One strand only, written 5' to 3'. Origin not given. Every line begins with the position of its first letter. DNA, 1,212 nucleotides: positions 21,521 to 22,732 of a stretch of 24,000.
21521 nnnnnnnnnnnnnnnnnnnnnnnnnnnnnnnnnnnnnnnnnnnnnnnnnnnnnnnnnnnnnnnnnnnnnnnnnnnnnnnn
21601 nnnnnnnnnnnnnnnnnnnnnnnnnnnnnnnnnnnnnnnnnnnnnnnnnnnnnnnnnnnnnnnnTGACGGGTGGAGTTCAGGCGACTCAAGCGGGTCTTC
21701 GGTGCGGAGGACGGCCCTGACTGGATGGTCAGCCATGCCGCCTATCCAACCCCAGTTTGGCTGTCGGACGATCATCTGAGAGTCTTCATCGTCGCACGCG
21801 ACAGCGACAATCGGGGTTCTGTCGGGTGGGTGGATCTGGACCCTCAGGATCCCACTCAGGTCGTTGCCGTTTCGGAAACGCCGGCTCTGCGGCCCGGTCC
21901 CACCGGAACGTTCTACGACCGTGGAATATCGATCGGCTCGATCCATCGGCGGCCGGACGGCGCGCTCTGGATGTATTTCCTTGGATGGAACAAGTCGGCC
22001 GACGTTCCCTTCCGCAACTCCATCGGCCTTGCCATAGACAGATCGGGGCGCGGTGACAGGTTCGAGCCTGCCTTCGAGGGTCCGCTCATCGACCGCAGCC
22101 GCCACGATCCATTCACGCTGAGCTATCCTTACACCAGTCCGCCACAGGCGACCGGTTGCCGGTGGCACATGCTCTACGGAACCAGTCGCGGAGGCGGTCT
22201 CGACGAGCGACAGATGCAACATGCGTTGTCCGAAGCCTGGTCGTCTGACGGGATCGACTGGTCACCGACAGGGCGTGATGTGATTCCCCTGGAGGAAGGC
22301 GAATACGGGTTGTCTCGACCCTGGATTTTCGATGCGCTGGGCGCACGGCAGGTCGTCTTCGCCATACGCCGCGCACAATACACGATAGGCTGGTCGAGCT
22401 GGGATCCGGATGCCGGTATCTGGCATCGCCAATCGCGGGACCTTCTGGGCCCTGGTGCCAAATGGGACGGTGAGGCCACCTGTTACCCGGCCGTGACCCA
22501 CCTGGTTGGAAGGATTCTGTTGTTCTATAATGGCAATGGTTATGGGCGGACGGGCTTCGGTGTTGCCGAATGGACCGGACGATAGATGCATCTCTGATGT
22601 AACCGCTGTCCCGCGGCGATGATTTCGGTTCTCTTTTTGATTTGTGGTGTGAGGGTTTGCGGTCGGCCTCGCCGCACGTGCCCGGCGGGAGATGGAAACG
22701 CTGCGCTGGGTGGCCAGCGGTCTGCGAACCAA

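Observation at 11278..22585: Arn/Gtr-style make-load-flip-attach glycan-modification system for an unassigned, heavily tailored amino-deoxyhexose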

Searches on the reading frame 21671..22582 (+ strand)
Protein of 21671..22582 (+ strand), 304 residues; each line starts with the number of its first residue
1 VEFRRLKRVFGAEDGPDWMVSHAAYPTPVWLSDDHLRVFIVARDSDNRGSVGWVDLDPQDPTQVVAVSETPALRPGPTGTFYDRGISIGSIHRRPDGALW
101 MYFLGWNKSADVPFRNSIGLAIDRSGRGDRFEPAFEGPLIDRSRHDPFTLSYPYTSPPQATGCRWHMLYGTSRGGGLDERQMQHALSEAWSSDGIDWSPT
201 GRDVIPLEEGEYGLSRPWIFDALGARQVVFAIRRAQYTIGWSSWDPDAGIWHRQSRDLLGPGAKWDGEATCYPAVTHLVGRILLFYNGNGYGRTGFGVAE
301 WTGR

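Call 6: search_protein_families(library=pfam, proteins=[window:21671-22582:+], max_evalue=0.01)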
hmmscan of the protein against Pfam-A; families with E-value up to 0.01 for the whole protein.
window:21671-22582:+ (304 aa): 0 families

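Call 30: search_solved_structures(query=window:21671-22582:+, max_evalue=1)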
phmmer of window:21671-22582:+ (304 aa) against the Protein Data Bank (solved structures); distinct sequences matched with E-value up to 1: 1.
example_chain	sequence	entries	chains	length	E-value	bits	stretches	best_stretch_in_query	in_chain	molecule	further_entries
6i5b_A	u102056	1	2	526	0.93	12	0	225-271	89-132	Uncharacterized protein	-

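Call 53: find_homologous_proteins(query=window:21671-22582:+, max_evalue=0.00001)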
Query window:21671-22582:+ (304 aa): 588 proteins with E <= 0.00001 among 1805 candidates; the best 120 are listed.
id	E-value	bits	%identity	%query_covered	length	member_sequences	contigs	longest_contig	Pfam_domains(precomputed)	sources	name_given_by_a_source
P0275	2.5e-198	677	100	94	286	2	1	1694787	-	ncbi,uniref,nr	ncbi:hypothetical protein B7H23_07120 [Notoacmeibacter marinus]|uniref:Glycosyl hydrolase family 32 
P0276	3.0e-165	568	79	99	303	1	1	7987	-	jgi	jgi:hypothetical protein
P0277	2.2e-147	509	72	99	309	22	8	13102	-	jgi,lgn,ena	-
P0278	1.6e-127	444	64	98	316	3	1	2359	-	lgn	-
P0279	3.7e-117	410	58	99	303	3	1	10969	-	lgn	-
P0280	8.7e-117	408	61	99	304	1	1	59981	-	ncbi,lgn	-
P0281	3.8e-115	403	57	99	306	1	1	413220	-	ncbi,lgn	-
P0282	4.5e-115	403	60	99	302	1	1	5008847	-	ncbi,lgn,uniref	ncbi:hypothetical protein ABIE41_000593 [Bosea sp. OAE506]|uniref:hypothetical protein n=1 Tax=Bosea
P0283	4.9e-114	399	61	99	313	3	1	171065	-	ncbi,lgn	ncbi:MAG: hypothetical protein AAGK00_03445 [Pseudomonadota bacterium]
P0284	9.4e-114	398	56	99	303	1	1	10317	-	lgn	-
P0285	2.8e-113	397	60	99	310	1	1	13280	-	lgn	-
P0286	2.4e-112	394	58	99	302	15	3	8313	-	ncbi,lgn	ncbi:MAG: hypothetical protein ACTHN2_02320 [Nitrobacter sp.]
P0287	1.7e-111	391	59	98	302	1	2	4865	-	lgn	-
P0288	3.1e-111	390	55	99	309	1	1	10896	-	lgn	-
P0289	4.4e-111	390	56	99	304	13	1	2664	-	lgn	-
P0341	1.9e-59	220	40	98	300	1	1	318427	PF22847.3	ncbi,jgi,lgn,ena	-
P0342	3.1e-59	219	41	98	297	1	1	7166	PF04041.20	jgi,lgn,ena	-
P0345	5.9e-59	218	39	97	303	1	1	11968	PF04041.20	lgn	-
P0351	7.1e-58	215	40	98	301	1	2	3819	PF04041.20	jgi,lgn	-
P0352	8.0e-58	215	42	99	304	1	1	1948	PF22847.3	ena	-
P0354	1.6e-57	214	39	92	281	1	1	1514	PF04041.20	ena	-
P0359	2.4e-57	213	39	98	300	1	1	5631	PF04041.20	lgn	-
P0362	3.3e-57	213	41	98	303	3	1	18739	PF04041.20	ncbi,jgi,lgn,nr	ncbi:MAG TPA: hypothetical protein VHA15_01870 [Burkholderiales bacterium]|jgi:predicted GH43/DUF377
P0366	5.7e-57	212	41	98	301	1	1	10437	PF22847.3,PF04041.20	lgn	-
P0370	1.2e-56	211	38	98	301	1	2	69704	PF22847.3,PF04041.20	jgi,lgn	jgi:predicted GH43/DUF377 family glycosyl hydrolase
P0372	2.4e-56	210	38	98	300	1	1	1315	PF22847.3,PF04041.20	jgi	-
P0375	3.0e-56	209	41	99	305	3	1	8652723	-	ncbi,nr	ncbi:hypothetical protein SAMN05443247_04644 [Bradyrhizobium erythrophlei]|nr:hypothetical protein S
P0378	3.9e-56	209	39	100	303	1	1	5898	PF04041.20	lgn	-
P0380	4.6e-56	209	37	98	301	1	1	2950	PF22847.3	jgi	jgi:predicted GH43/DUF377 family glycosyl hydrolase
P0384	1.1e-55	207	40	98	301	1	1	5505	PF04041.20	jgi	jgi:predicted GH43/DUF377 family glycosyl hydrolase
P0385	1.2e-55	207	39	98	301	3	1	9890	PF22847.3,PF04041.20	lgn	-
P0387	2.1e-55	207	38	98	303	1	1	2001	PF22847.3,PF04041.20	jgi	-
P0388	2.2e-55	206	36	98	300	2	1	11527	PF24793.2,PF04041.20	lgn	-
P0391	3.8e-55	206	39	98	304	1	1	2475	PF04041.20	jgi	jgi:hypothetical protein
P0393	5.4e-55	205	36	98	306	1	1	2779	PF04041.20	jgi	jgi:predicted GH43/DUF377 family glycosyl hydrolase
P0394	6.7e-55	205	40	98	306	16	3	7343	PF04041.20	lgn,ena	-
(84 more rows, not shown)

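Call 55: search_solved_structures(query=A5, max_evalue=1)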
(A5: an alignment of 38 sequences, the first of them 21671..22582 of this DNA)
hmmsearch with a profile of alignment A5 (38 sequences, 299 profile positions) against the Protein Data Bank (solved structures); distinct sequences matched with E-value up to 1: 21.
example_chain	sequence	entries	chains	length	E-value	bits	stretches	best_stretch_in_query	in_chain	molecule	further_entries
9fj8_A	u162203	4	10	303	6.3e-11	45.4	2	160-249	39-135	1,2-beta-oligomannan phosphorylase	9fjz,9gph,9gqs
7fip_A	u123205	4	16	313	4.7e-08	36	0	10-102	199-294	Beta-1,2-mannobiose phosphorylase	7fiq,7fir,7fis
4ak5_A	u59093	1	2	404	2e-07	33.9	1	182-262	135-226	ANHYDRO-ALPHA-L-GALACTOSIDASE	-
4ak6_A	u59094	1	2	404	2e-07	33.9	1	182-262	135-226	ANHYDRO-ALPHA-L-GALACTOSIDASE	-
4ak7_A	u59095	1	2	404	2e-07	33.9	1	182-262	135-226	ANHYDRO-ALPHA-L-GALACTOSIDASE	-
3p2n_A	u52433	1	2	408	7.2e-07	32.1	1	69-138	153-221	3,6-anhydro-alpha-L-galactosidase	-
4onz_A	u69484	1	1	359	8.7e-07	31.8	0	182-247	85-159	putative glycoside hydrolase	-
5ta7_A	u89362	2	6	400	2.8e-06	30.1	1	181-264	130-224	Glycoside Hydrolase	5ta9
3r4y_A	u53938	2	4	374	0.0022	20.7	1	181-263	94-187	Glycosyl hydrolase family 32, N terminal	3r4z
3kst_A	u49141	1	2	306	0.004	19.8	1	216-296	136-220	Endo-1,4-beta-xylanase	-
4u6b_A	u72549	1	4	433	0.017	17.7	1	181-283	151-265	Conserved hypothetical lipoprotein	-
1uyp_A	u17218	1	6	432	0.02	17.5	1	84-231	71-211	BETA-FRUCTOSIDASE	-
4qqs_A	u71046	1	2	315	0.023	17.3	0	268-289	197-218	Glycoside hydrolase family 43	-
1w2t_A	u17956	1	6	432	0.023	17.3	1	84-231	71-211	BETA FRUCTOSIDASE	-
5b0p_A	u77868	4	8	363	0.036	16.6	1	29-102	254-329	Lin0857 protein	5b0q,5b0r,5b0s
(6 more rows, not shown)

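Call 64: find_encoding_contigs(protein=P0282, flank=10000, max_places=1)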
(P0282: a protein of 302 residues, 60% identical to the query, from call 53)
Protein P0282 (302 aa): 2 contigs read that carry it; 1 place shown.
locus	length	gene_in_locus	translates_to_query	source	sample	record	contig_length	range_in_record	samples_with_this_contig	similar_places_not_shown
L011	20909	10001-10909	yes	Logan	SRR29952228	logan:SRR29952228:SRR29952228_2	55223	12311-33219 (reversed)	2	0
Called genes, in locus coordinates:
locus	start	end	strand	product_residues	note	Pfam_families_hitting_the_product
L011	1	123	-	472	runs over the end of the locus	PF03062:MBOAT, PF13813:MBOAT_2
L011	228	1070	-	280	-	PF13489:Methyltransf_23 (weak), PF08241:Methyltransf_11, PF08242:Methyltransf_12 (weak), PF13649:Methyltransf_25 (weak), PF13847:Methyltransf_31 (weak)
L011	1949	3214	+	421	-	PF01757:Acyl_transf_3 (weak), PF19040:SGNH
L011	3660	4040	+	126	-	-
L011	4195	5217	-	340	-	PF13489:Methyltransf_23, PF08241:Methyltransf_11, PF08242:Methyltransf_12, PF13649:Methyltransf_25, PF13847:Methyltransf_31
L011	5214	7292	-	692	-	-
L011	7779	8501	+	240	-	-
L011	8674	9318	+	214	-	PF13649:Methyltransf_25 (weak), PF08242:Methyltransf_12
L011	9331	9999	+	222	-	PF25087:GMPPB_C (faint), PF00132:Hexapep (weak), PF14602:Hexapep_2 (weak)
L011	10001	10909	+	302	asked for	-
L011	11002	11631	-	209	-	PF00891:Methyltransf_2 (weak), PF02353:CMAS (weak), PF13489:Methyltransf_23, PF13847:Methyltransf_31, PF08241:Methyltransf_11, PF08242:Methyltransf_12, PF13649:Methyltransf_25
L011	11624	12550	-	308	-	PF03706:LPG_synthase_TM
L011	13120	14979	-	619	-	-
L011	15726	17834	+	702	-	-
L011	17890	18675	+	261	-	PF08241:Methyltransf_11 (weak)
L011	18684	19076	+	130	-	PF04138:GtrA_DPMS_TM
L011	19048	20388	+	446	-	PF05368:NmrA (weak), PF01073:3Beta_HSD (faint), PF01370:Epimerase, PF04321:RmlD_sub_bind, PF13460:NAD_binding_10 (weak)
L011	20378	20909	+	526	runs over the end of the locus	PF01266:DAO (faint), PF05199:GMC_oxred_C (weak)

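Call 65: find_encoding_contigs(protein=P0281, flank=10000, max_places=1)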
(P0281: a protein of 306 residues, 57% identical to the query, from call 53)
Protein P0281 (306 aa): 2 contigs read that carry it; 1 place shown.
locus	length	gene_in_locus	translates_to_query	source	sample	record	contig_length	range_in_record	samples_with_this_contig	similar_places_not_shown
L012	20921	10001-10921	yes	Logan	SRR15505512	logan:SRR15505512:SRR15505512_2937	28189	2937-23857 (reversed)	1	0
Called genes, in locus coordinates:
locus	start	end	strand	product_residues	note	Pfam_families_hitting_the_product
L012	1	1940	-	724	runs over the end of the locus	-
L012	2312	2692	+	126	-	PF05653:Mg_trans_NIPA (weak)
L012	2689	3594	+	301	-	PF13489:Methyltransf_23, PF08003:Methyltransf_9 (weak), PF08241:Methyltransf_11, PF08242:Methyltransf_12, PF13649:Methyltransf_25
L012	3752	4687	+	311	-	PF01073:3Beta_HSD, PF01370:Epimerase, PF02719:Polysacc_synt_2 (faint), PF04321:RmlD_sub_bind, PF07993:NAD_binding_4, PF16363:GDP_Man_Dehyd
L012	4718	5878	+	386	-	PF01041:DegT_DnrJ_EryC1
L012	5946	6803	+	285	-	PF05721:PhyH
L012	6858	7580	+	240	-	PF08889:WbqC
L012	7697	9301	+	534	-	PF00535:Glycos_transf_2, PF13506:Glyco_transf_21 (weak), PF13641:Glyco_tranf_2_3 (weak), PF08242:Methyltransf_12, PF13649:Methyltransf_25 (weak)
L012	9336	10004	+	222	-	PF00132:Hexapep (faint), PF14602:Hexapep_2 (weak)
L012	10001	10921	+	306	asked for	-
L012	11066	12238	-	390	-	PF26514:DUF8173 (weak)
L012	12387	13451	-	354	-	PF03706:LPG_synthase_TM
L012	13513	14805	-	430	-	PF02308:MgtC, PF13194:DUF4010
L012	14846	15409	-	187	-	PF02525:Flavodoxin_2, PF03358:FMN_red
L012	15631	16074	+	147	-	PF18856:baeRF_family12, PF10116:Host_attach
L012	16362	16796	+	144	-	PF00571:CBS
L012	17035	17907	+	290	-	PF00582:Usp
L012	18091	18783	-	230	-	PF00027:cNMP_binding, PF13545:HTH_Crp_2, PF00325:Crp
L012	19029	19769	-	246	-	PF01988:VIT1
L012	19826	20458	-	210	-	PF00072:Response_reg, PF00196:GerE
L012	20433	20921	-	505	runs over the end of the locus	PF00989:PAS, PF08448:PAS_4, PF13426:PAS_9, PF00989:PAS, PF13188:PAS_8 (weak), PF13426:PAS_9, PF00512:HisKA (weak), PF02518:HATPase_c, +3 more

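Call 73: search_protein_families(library=pfam, proteins=[window:21671-22582:+], max_evalue=10)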
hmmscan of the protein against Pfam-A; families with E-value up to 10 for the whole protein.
window:21671-22582:+ (304 aa): 0 families

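Call 80: find_related_loci(query=A5, collection=metagenome_contigs, flank=10000)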
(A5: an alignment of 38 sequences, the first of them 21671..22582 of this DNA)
Query A5 (304 aa) in metagenome_contigs; peptide patterns used: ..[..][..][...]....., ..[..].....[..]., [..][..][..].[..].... (x = any residue, [..] = any of these).
600 stretches matched a pattern (row limit reached: there are more); 537 encode a relative of the query (tblastn E <= 1e-3); the best 80 are kept; 80 distinct loci.
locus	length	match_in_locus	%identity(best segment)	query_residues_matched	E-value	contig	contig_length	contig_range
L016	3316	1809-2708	72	1-300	1e-152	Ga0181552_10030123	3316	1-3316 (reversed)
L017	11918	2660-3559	72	1-300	6e-146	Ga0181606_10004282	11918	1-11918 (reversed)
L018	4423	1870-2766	59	1-300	1e-115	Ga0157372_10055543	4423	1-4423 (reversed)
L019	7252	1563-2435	56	1-299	8e-97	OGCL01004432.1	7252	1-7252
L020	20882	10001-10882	54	6-302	1e-95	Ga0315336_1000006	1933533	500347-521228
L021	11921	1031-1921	51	1-300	1e-95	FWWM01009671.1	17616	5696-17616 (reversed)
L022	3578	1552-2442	40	1-299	9e-63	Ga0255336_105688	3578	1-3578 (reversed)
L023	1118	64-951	39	1-299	2e-66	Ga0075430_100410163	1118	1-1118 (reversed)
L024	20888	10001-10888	40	1-299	2e-61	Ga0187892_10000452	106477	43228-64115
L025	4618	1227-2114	41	1-299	5e-61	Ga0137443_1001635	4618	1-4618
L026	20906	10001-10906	40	1-304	8e-61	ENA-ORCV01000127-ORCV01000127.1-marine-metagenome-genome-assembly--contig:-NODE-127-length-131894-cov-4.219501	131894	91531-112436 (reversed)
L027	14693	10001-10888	40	1-299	2e-60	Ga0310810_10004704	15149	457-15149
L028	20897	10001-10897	38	1-304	1e-60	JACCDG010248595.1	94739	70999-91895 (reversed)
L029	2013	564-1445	42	1-299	1e-61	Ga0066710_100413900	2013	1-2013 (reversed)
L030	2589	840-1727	39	1-299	1e-60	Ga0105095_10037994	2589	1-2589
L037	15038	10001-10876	40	4-299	1e-58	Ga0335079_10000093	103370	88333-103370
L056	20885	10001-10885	35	2-299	3e-56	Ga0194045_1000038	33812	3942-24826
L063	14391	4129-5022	37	1-299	7e-56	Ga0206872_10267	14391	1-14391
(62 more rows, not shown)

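Call 82: find_encoding_contigs(protein=P0375, flank=10000, max_places=1)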
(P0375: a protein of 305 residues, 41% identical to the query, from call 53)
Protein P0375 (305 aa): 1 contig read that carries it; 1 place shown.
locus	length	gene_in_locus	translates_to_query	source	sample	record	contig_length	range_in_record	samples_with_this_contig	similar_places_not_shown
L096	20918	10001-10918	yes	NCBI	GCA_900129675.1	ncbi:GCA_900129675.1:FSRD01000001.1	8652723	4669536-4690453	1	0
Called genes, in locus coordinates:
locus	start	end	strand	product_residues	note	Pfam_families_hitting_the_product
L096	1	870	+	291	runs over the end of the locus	PF01048:PNP_UDP_1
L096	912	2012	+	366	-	PF01008:IF-2B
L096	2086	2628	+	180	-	PF07331:TctB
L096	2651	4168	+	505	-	PF01970:TctA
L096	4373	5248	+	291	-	PF13505:OMP_b-brl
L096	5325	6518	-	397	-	PF02515:CoA_transf_3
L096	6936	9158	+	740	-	PF16184:Cadherin_3, PF01839:FG-GAP (faint), PF13517:FG-GAP_3 (weak)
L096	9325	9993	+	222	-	PF25084:LbH_EIF2B (weak), PF25087:GMPPB_C (weak), PF00132:Hexapep, PF14602:Hexapep_2 (weak)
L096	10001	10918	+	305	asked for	-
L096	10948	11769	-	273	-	PF05721:PhyH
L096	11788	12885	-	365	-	PF13489:Methyltransf_23, PF08241:Methyltransf_11, PF08242:Methyltransf_12, PF13649:Methyltransf_25, PF13847:Methyltransf_31 (weak)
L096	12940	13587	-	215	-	PF13489:Methyltransf_23, PF13847:Methyltransf_31, PF08242:Methyltransf_12, PF13649:Methyltransf_25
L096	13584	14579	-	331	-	PF00535:Glycos_transf_2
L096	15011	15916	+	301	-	PF13229:Beta_helix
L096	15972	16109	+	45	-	-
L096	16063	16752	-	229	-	PF08889:WbqC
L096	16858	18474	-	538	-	-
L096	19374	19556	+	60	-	-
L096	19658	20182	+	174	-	PF08238:Sel1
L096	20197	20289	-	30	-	-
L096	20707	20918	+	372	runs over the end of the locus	-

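Call 85: search_protein_families(library=pfam, proteins=[L037:5443-7548:-, L027:6048-8024:+, L056:12896-14866:+, L027:3355-6213:+, L024:15899-18331:-, L063:9652-11295:-, L012:3-1946:-, L011:5217-7427:-], max_evalue=0.01)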
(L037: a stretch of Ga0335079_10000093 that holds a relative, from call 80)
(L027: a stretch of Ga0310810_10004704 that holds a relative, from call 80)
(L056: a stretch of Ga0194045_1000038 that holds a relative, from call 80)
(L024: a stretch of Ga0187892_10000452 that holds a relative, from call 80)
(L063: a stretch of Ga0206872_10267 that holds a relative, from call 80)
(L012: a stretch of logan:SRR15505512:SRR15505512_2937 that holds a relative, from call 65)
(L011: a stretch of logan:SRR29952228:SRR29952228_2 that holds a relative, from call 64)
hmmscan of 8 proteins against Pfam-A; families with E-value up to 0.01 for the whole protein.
L037:5443-7548:- (702 aa): 0 families

L027:6048-8024:+ (659 aa): 1 family
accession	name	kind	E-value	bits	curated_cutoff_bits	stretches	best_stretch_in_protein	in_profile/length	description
PF09594.16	GT87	-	0.00024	21.4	25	1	128-278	5-148/237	Glycosyltransferase family 87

L056:12896-14866:+ (657 aa): 0 families

L027:3355-6213:+ (953 aa): 3 families
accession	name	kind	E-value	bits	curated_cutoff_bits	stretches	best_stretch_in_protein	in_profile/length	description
PF11028.14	TMEM260-like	-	7.4e-30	104.5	24.2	1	306-460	1-170/179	Protein O-mannosyl-transferase TMEM260-like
PF13231.12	PMT_2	-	1.2e-06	29.3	26.1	1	321-480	2-151/160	Dolichyl-phosphate-mannose-protein mannosyltransferase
PF09005.15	FUBP_C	-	0.0058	16.5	20.1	0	927-946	17-36/36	Far upstream element-binding protein, C-terminal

L024:15899-18331:- (811 aa): 0 families

L063:9652-11295:- (548 aa): 0 families

L012:3-1946:- (648 aa): 0 families

L011:5217-7427:- (737 aa): 1 family
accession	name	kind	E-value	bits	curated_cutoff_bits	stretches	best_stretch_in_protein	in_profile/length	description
PF13567.11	DUF4131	-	0.0026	17.9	31.6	1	521-611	9-97/165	Domain of unknown function (DUF4131)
